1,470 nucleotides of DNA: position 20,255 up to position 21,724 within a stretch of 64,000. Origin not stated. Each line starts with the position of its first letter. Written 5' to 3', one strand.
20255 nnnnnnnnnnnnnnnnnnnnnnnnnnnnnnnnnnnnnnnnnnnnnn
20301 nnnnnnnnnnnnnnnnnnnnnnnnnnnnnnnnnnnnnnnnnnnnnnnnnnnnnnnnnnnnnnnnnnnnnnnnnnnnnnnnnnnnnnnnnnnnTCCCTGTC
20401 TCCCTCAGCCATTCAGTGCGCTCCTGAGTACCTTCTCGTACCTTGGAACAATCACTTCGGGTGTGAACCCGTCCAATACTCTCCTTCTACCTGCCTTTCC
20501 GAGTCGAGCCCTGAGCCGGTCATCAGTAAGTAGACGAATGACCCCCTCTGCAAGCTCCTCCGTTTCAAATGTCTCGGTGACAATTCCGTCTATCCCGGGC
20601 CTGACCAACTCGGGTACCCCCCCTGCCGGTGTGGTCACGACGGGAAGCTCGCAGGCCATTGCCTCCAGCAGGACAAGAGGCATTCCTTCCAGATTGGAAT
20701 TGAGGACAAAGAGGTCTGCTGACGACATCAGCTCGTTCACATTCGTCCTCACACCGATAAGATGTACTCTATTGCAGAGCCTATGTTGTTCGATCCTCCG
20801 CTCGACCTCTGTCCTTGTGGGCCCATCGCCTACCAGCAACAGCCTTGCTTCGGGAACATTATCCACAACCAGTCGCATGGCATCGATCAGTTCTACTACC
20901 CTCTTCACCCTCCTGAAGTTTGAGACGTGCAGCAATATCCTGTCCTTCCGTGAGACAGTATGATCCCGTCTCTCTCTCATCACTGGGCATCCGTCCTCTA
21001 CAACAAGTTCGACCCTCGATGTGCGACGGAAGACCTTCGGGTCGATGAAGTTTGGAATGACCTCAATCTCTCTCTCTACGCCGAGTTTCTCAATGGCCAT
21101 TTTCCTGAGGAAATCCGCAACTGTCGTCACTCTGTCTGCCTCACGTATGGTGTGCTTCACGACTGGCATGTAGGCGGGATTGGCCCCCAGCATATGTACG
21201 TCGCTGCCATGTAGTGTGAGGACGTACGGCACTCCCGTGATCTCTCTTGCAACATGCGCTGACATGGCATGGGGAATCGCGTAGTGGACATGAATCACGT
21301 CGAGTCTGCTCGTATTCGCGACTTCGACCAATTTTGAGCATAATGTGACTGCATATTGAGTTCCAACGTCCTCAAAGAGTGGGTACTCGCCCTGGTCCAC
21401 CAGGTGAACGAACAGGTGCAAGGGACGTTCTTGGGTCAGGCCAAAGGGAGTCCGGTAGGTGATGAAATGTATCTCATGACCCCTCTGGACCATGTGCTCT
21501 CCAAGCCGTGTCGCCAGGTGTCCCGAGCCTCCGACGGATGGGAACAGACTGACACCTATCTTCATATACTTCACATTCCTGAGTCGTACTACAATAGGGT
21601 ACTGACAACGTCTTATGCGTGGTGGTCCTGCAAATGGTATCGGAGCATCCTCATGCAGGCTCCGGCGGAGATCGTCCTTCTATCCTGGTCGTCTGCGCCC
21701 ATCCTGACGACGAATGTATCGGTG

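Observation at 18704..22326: Complete bacillithiol-type biosynthesis gene set (bshA-bshC operon, divergent bshB) in an archaeal context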

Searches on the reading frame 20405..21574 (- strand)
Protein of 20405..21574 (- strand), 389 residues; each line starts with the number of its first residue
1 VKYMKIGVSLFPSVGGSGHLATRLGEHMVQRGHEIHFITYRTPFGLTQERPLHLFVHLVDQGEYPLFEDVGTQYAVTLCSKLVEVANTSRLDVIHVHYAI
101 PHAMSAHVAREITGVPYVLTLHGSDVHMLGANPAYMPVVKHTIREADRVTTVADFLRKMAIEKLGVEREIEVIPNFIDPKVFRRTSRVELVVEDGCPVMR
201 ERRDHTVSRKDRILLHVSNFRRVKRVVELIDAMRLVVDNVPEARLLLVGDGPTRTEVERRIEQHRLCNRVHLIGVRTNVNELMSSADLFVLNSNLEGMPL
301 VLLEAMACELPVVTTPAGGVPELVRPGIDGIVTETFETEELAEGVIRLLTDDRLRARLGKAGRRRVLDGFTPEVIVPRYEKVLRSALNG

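Call 3: search_protein_families(library=ncbifam, proteins=[window:20405-21574:-], max_evalue=0.01)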
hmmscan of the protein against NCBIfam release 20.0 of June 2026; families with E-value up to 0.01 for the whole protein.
window:20405-21574:- (389 aa): 39 families (the best 25 are shown)
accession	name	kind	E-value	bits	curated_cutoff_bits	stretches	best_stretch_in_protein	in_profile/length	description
TIGR03999.1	thiol_BshA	equivalog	1.1e-111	373.4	273.7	1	4-387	1-374/375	N-acetyl-alpha-D-glucosaminyl L-malate synthase BshA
NF041876.1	EPS_EpsE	equivalog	2.1e-41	142.5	400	1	73-371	96-381/389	exopolysaccharide biosynthesis GT4 family glycosyltransferase EpsE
TIGR03088.1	stp2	hypoth_equivalog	2.3e-40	138.8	409.05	1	77-386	68-373/374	TIGR03088 family PEP-CTERM/XrtA system glycosyltransferase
NF047684.1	TeichurnBiosyTuaC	equivalog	1.5e-38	132.8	550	1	90-359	108-362/391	teichuronic acid biosynthesis protein TuaC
TIGR02149.1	glgA_Coryne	subfamily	2.4e-28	99.4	302.4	1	77-383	70-387/391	glycogen synthase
NF038229.1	Glyco4_Geo_Pelo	equivalog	5.7e-28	97.9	400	1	81-387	46-337/338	GPMC system family 4 glycosyltransferase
TIGR04063.1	stp3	hypoth_equivalog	4.4e-23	81.8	442.05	1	140-386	152-395/397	TIGR04063 family PEP-CTERM/XrtA system glycosyltransferase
TIGR04157.1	glyco_rSAM_CFB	subfamily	1.6e-19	70.2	400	1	199-381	215-404/406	TIGR04157 family glycosyltransferase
TIGR04047.1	MSMEG_0565_glyc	hypoth_equivalog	4.3e-19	68.8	259.85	1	22-363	19-352/373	MSMEG_0565 family glycosyltransferase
NF050063.1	ProtGlycPglJ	equivalog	3.5e-18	65.9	500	1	200-368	183-349/363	N-acetylgalactosamine-N,N'-diacetylbacillosaminyl-diphospho-undecaprenol 4-alpha-N-acetylgalactosaminyltransferase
NF011726.0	PRK15179.1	equivalog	4.1e-18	65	733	1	190-349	496-657/694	Vi polysaccharide biosynthesis protein TviE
NF053787.1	GlcN_PG_synth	equivalog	3.1e-17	62.5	480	1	91-377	83-350/361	N-acetylglucosaminyl phosphatidylglycerol synthase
NF012034.0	PRK15490.1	equivalog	3.2e-17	62.2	813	1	220-343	407-530/578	Vi polysaccharide biosynthesis glycosyltransferase TviE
NF049988.1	MGlcDAGSynMgs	equivalog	1.1e-16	61.2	400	1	15-367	15-369/398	alpha-monoglucosyldiacylglycerol synthase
NF047880.1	glyco_SdgA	exception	1.2e-16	60.4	800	1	211-382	315-486/488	serine-aspartate repeat adhesin O-glycosyltransferase SdgA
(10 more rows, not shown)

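Call 4: search_protein_families(library=pfam, proteins=[window:20405-21574:-], max_evalue=0.01)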
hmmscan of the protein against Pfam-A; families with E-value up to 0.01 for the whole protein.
window:20405-21574:- (389 aa): 7 families
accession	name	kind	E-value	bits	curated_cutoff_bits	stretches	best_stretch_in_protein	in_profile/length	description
PF00534.26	Glycos_transf_1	-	3.7e-42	144.2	26.4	1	201-365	5-172/172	Glycosyl transferases group 1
PF13692.12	Glyco_trans_1_4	-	2.5e-35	122.3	27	1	212-351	2-142/142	Glycosyl transferases group 1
PF13439.12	Glyco_transf_4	-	2.6e-27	96.4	28.5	1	14-180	1-169/170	Glycosyltransferase Family 4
PF13579.12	Glyco_trans_4_4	-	9e-23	81.8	29.7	1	15-175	1-157/158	Glycosyl transferase 4-like domain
PF13524.12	Glyco_trans_1_2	-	5.3e-12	46.3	25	1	277-373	38-136/144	Glycosyl transferase-like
PF13477.12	Glyco_trans_4_2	-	6.7e-10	39.7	23.4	1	27-151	19-137/139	Glycosyl transferase 4-like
PF20706.3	GT4-conflict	-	5.4e-06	26.1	26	1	209-327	196-323/385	Family 4 Glycosyltransferase in conflict systems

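Call 14: search_solved_structures(query=window:20405-21574:-, max_evalue=1e-20, show_alignments=2)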
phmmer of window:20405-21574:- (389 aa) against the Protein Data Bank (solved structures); distinct sequences matched with E-value up to 1e-20: 5.
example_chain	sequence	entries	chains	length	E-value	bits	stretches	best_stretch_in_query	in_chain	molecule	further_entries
2jjm_A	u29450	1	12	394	3.3e-79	269.8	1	4-385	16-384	GLYCOSYL TRANSFERASE, GROUP 1 FAMILY PROTEIN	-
3mbo_A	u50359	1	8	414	3.7e-79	269.7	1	4-385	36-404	Glycosyltransferase, group 1 family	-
5d00_A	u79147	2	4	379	2.9e-74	253.6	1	1-383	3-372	N-acetyl-alpha-D-glucosaminyl L-malate synthase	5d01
6n1x_A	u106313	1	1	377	2.9e-59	204.2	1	3-388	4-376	Glycosyltransferase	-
6d9t_A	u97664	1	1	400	3.6e-59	203.9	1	3-388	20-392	Glycosyl transferase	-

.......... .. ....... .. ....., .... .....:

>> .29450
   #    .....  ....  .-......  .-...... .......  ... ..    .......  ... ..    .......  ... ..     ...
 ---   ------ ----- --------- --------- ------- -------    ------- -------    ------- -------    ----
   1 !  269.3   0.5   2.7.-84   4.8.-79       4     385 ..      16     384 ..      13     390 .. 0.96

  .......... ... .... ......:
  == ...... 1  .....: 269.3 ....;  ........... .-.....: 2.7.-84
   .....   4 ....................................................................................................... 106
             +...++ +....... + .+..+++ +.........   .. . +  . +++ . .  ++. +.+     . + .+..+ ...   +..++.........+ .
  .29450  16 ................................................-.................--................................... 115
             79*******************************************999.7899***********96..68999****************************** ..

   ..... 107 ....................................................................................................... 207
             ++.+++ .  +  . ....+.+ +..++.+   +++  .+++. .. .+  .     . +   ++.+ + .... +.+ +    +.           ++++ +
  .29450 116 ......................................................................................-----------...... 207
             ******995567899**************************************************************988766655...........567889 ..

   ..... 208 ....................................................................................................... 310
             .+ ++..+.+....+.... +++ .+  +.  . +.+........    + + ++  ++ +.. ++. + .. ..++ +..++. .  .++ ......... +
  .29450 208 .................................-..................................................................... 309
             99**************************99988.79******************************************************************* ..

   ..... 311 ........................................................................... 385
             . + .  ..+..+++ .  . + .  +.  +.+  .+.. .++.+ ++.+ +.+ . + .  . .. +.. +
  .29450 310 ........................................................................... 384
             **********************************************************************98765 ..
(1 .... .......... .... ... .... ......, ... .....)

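Call 38: find_homologous_proteins(query=window:20405-21574:-, max_evalue=1e-30)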
Query window:20405-21574:- (389 aa): 7770 proteins with E <= 1e-30 among 8000 candidates; the best 120 are listed.
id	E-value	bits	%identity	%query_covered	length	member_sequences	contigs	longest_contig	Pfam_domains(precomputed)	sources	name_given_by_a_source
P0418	2.3e-161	555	64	99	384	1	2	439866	PF00534.27,PF13477.13,PF13579.13,PF13524.13,PF13439.13,PF20706.4,PF13692.13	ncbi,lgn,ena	-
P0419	6.7e-154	531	62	99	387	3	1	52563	PF00534.27,PF13477.13,PF13579.13,PF13524.13,PF13439.13,PF13692.13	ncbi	-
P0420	6.0e-153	527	60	98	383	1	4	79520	PF00534.27,PF13477.13,PF13579.13,PF13524.13,PF13439.13,PF13692.13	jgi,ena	jgi:N-acetyl-alpha-D-glucosaminyl L-malate synthase BshA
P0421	9.2e-153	527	61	98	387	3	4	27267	PF00534.27,PF13477.13,PF13579.13,PF13524.13,PF13439.13,PF13692.13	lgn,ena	-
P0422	9.7e-153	527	61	99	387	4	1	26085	PF00534.27,PF13477.13,PF13579.13,PF13524.13,PF13439.13,PF13692.13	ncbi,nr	ncbi:N-acetyl-alpha-D-glucosaminyl L-malate synthase BshA [Candidatus Thorarchaeota archaeon]|nr:MAG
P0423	2.1e-152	526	60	100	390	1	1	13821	PF00534.27,PF13477.13,PF13579.13,PF13524.13,PF13439.13,PF13692.13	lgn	-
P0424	3.9e-152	525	61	99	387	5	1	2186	PF00534.27,PF13477.13,PF13579.13,PF13524.13,PF13439.13,PF13692.13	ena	-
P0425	4.1e-152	525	60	99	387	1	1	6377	PF00534.27,PF13477.13,PF13579.13,PF13524.13,PF13439.13,PF13692.13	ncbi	-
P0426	6.5e-152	524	60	99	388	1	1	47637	PF00534.27,PF13477.13,PF13579.13,PF13524.13,PF13439.13,PF13692.13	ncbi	-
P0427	8.3e-152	524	61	99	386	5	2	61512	PF00534.27,PF13477.13,PF13579.13,PF13524.13,PF13439.13,PF13692.13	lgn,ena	-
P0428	1.1e-151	523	60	99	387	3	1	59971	PF00534.27,PF13477.13,PF13579.13,PF13524.13,PF13439.13,PF13692.13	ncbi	ncbi:MAG: N-acetyl-alpha-D-glucosaminyl L-malate synthase BshA [Candidatus Thorarchaeota archaeon]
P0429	1.3e-151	523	61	99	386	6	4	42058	PF00534.27,PF13477.13,PF13579.13,PF13524.13,PF13439.13,PF13692.13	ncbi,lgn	ncbi:MAG: N-acetyl-alpha-D-glucosaminyl L-malate synthase BshA [Candidatus Thorarchaeota archaeon]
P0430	1.5e-151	523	60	99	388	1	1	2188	PF00534.27,PF13477.13,PF13579.13,PF13524.13,PF13439.13,PF13692.13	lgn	-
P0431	1.6e-151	523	59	100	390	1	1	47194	PF00534.27,PF13477.13,PF13579.13,PF13524.13,PF13439.13,PF20706.4,PF13692.13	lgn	-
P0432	1.6e-151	523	59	99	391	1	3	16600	PF00534.27,PF13477.13,PF13579.13,PF13524.13,PF13439.13,PF13692.13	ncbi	ncbi:MAG: N-acetyl-alpha-D-glucosaminyl L-malate synthase BshA [Candidatus Thorarchaeota archaeon]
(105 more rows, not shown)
